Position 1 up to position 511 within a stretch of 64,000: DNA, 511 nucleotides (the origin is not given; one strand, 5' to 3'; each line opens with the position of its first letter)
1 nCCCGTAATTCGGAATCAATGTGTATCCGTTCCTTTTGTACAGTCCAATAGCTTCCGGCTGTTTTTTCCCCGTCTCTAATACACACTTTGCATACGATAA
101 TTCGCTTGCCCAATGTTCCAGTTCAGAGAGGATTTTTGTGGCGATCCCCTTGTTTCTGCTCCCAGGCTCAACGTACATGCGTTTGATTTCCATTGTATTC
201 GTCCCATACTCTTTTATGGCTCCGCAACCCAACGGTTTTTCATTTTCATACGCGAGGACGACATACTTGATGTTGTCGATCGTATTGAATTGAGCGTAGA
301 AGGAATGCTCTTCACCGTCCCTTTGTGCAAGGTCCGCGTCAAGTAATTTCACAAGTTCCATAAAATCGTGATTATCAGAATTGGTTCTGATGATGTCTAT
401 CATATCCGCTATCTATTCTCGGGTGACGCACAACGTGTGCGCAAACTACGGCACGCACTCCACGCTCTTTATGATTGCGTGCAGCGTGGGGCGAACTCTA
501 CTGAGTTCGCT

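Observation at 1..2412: Integron-type gene-cassette array: three single-gene cassettes separated by attC-like sites, with no integrase in view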

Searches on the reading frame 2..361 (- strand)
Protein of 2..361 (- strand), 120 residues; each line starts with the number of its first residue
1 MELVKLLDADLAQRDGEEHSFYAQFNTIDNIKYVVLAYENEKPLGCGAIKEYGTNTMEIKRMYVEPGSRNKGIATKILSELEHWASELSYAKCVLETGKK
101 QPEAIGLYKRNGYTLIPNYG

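Call 6: search_protein_families(library=pfam, proteins=[window:2-361:-], max_evalue=0.01)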
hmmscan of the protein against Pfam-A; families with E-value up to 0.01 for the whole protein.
window:2-361:- (120 aa): 5 families
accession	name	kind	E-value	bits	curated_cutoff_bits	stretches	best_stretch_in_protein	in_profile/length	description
PF00583.31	Acetyltransf_1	-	3.8e-17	63.1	20.7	1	17-113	16-116/116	Acetyltransferase (GNAT) family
PF13508.13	Acetyltransf_7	-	2.3e-14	54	27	1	33-114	4-83/84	Acetyltransferase (GNAT) domain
PF13673.13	Acetyltransf_10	-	5.7e-10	39.7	23.6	1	19-114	20-108/128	Acetyltransferase (GNAT) domain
PF13302.13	Acetyltransf_3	-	0.0012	20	25.4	1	22-113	45-137/138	Acetyltransferase (GNAT) domain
PF08445.16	FR47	-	0.0063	16.9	22.1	0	58-116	23-80/86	FR47-like protein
